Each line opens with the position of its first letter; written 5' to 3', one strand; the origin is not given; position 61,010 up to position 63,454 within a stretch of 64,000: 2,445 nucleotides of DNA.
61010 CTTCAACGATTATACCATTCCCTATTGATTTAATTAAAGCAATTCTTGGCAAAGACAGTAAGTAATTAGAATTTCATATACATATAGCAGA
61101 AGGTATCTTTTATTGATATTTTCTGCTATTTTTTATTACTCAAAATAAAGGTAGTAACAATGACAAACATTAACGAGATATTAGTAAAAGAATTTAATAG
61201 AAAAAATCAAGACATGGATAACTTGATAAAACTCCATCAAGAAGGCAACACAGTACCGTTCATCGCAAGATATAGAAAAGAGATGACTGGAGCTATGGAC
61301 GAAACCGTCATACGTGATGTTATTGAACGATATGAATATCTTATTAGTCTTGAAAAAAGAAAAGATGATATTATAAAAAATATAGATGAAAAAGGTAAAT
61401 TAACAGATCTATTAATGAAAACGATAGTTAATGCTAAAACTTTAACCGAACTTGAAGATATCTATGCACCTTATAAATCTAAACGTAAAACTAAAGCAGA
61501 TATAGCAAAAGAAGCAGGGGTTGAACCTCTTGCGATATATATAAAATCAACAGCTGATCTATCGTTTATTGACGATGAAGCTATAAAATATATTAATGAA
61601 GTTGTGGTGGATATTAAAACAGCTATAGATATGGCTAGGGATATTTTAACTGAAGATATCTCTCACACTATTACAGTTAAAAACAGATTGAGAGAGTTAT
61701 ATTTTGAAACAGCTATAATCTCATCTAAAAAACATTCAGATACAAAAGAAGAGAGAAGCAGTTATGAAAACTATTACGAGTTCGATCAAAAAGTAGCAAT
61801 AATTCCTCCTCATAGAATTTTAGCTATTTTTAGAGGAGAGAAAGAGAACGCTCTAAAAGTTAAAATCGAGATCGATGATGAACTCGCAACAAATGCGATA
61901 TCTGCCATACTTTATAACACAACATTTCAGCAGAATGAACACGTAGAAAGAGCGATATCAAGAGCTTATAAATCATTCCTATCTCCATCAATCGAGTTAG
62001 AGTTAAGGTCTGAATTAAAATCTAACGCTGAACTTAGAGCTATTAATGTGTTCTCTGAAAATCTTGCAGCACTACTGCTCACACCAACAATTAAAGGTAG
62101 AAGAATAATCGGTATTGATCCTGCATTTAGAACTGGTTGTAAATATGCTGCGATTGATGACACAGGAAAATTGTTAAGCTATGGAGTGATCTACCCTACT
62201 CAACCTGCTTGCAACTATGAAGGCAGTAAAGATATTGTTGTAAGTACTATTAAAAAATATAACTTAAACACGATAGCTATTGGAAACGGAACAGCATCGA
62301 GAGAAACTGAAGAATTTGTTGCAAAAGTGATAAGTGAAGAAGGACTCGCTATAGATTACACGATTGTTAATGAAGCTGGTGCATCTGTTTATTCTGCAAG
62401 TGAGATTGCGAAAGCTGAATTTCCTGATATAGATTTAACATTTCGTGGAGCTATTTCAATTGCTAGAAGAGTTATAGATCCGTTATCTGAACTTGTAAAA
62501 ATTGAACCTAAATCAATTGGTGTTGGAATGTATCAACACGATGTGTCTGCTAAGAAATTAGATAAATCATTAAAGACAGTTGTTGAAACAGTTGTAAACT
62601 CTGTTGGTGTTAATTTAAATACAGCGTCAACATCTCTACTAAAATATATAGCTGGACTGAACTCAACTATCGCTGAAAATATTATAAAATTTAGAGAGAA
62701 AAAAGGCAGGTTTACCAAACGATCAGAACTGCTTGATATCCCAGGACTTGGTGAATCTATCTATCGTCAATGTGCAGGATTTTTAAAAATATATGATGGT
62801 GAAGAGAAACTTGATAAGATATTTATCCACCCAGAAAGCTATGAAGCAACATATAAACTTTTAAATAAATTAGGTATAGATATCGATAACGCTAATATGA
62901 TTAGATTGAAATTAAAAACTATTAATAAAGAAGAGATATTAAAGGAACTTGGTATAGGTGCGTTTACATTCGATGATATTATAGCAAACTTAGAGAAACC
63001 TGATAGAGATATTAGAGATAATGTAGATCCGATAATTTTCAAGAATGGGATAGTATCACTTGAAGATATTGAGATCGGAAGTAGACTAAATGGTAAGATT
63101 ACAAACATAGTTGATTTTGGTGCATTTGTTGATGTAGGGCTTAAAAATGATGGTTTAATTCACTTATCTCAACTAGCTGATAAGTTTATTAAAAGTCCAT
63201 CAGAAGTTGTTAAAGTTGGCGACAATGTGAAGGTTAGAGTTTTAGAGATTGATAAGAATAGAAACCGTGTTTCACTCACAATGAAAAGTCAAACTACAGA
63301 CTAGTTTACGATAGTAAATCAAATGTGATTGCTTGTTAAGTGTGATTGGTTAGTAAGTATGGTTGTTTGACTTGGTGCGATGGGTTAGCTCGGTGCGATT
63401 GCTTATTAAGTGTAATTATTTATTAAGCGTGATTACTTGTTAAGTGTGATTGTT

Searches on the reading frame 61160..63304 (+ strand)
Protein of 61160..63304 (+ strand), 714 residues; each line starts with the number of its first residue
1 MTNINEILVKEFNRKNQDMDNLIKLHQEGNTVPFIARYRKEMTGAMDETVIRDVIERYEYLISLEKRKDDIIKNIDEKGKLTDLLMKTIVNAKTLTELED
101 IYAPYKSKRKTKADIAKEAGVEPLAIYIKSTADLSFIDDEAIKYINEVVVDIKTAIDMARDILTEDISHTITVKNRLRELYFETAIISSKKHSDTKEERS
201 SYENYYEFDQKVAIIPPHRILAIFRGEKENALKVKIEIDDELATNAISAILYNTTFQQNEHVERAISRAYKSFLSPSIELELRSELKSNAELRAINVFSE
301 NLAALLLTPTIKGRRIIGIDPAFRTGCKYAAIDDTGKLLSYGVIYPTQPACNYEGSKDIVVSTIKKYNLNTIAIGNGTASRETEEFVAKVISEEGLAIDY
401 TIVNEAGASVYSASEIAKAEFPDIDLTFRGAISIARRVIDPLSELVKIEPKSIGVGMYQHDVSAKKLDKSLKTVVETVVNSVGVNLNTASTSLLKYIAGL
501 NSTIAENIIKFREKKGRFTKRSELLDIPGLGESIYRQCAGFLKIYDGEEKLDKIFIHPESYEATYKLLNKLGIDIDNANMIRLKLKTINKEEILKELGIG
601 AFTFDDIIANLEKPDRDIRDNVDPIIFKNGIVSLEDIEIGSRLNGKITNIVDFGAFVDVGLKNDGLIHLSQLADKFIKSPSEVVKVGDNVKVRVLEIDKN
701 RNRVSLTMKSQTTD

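Call 83: find_encoding_contigs(protein=window:61160-63304:+, flank=10000, max_places=8)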
Protein window:61160-63304:+ (714 aa): 8 contigs read that carry it; 3 places shown.
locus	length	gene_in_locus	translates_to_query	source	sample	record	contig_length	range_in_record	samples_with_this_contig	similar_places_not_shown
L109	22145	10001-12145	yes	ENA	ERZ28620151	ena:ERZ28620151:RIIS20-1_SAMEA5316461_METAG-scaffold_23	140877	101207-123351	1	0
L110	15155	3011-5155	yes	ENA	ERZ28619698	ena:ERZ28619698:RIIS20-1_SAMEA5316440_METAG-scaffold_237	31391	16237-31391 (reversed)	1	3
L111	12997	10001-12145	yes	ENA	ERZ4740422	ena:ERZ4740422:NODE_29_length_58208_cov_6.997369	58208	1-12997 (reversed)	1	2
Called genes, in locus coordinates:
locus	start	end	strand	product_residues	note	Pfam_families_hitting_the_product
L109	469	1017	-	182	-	-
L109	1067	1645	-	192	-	PF06429:Flg_bbr_C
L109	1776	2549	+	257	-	-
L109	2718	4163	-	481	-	-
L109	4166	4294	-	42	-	-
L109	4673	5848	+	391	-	PF00266:Aminotran_5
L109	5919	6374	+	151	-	-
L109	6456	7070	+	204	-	PF08937:ThsB_TIR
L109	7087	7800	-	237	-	PF12844:HTH_19 (weak), PF01381:HTH_3 (weak), PF00717:Peptidase_S24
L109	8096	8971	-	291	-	PF03755:YicC-like_N, PF08340:YicC-like_C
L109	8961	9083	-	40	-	-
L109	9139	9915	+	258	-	PF01145:Band_7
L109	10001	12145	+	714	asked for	PF09371:Tex_N, PF22706:Tex_central_region, PF16921:Tex_YqgF, PF14639:YqgF (weak), PF14635:HHH_7, PF12836:HHH_3, PF17674:HHH_9, PF00575:S1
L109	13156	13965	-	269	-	PF03446:NAD_binding_2 (weak), PF03807:F420_oxidored, PF14748:P5CR_dimer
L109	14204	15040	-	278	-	PF00561:Abhydrolase_1 (weak), PF12146:Hydrolase_4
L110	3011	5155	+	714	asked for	PF09371:Tex_N, PF22706:Tex_central_region, PF16921:Tex_YqgF, PF14639:YqgF (weak), PF14635:HHH_7, PF12836:HHH_3, PF17674:HHH_9, PF00575:S1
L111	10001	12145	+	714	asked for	PF09371:Tex_N, PF22706:Tex_central_region, PF16921:Tex_YqgF, PF14639:YqgF (weak), PF14635:HHH_7, PF12836:HHH_3, PF17674:HHH_9, PF00575:S1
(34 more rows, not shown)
